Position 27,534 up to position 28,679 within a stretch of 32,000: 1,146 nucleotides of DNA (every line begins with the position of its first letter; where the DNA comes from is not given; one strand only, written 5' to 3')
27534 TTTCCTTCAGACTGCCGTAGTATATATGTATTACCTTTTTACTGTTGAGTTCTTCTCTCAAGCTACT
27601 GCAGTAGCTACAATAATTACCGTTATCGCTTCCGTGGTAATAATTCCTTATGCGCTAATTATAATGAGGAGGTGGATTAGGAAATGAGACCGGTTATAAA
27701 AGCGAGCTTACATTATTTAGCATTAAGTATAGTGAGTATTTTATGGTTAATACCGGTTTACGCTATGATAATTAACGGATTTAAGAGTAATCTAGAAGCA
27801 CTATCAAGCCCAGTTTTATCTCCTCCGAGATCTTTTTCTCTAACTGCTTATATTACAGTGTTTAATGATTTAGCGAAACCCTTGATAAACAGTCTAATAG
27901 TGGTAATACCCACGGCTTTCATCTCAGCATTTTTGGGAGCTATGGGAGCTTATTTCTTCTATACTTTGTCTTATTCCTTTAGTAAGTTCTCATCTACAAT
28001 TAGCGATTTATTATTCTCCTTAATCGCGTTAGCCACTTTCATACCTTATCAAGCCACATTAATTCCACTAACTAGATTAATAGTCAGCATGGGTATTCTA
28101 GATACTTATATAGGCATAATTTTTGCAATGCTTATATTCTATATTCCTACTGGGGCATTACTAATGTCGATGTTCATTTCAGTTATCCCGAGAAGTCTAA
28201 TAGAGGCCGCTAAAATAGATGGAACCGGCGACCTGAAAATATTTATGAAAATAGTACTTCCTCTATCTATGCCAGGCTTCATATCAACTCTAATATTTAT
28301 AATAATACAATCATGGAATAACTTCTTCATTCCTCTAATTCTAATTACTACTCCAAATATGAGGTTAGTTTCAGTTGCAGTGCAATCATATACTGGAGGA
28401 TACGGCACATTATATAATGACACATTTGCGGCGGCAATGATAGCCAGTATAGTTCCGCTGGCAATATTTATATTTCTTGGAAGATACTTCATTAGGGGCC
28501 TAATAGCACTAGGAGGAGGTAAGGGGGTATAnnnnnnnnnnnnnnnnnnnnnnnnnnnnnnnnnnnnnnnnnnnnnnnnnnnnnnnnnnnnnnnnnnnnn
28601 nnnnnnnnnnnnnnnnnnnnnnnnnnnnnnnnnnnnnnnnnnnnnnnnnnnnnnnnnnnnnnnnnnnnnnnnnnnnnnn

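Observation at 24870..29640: Un-ameliorated Sulfolobales-like glucose ABC transporter operon embedded in a GC-rich Thermoproteales-like chromosome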

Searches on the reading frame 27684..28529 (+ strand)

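Call 6: search_protein_families(library=pfam, proteins=[window:27684-28529:+])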
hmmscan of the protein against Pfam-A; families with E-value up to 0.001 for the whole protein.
window:27684-28529:+ (282 aa): 1 family
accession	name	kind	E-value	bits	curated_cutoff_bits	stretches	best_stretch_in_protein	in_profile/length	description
PF00528.27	BPD_transp_1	-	3.4e-16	60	26.4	1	101-269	11-178/184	Binding-protein-dependent transport system inner membrane component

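Call 52: search_protein_families(library=ncbifam, max_evalue=0.01, proteins=[window:27684-28529:+])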
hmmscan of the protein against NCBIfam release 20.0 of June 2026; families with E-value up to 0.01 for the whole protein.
window:27684-28529:+ (282 aa): 16 families
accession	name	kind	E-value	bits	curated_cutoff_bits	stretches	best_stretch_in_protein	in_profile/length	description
NF040932.1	ABC_arch_GlcU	equivalog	1.3e-127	425.1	340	1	6-279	1-270/272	glucose ABC transporter permease GlcU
NF008210.0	PRK10973.1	equivalog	1e-22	81.2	297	1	13-274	17-277/281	sn-glycerol-3-phosphate ABC transporter permease UgpE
NF008231.0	PRK10998.1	equivalog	2.3e-13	50.4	261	1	67-279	85-294/296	maltose ABC transporter permease MalG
NF040931.1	ABC_arch_GlcT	equivalog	3.5e-11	43.3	360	1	162-263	164-265/278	glucose ABC transporter permease GlcT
NF007047.0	PRK09500.1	equivalog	6.6e-07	29.2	326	1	10-235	7-220/257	spermidine/putrescine ABC transporter permease PotC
NF007852.0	PRK10561.1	equivalog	4e-06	26.9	335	1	147-254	163-264/295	sn-glycerol-3-phosphate ABC transporter permease UgpA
NF007044.0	PRK09497.1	equivalog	2e-05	24.2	348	1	50-233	47-240/285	spermidine/putrescine ABC transporter permease PotB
NF011624.0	PRK15050.1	equivalog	3.6e-05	23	247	1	15-256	21-270/297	2-aminoethylphosphonate ABC transporter permease subunit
NF008232.0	PRK10999.1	equivalog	4.6e-05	22.3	392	1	159-226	392-460/520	maltose ABC transporter permease MalF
NF043074.1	MMSYN1_0196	equivalog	9.4e-05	21.8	350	1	18-264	22-253/277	spermidine/putrescine ABC transporter permease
TIGR03226.1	PhnU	equivalog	0.00014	21.5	283.45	1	141-260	178-291/311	2-aminoethylphosphonate ABC transporter permease subunit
NF007963.0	PRK10683.1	equivalog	0.00018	21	489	1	137-236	183-278/317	putrescine ABC transporter permease PotH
TIGR02141.1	modB_ABC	equivalog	0.00036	20.2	182.6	1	130-237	69-177/208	molybdate ABC transporter permease subunit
NF008049.0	PRK10782.1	subfamily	0.0022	17.7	212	1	108-207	54-154/217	methionine ABC transporter permease MetI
TIGR01581.1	Mo_ABC_porter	hypoth_equivalog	0.006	16.1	210.3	0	70-262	22-219/225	ABC transporter permease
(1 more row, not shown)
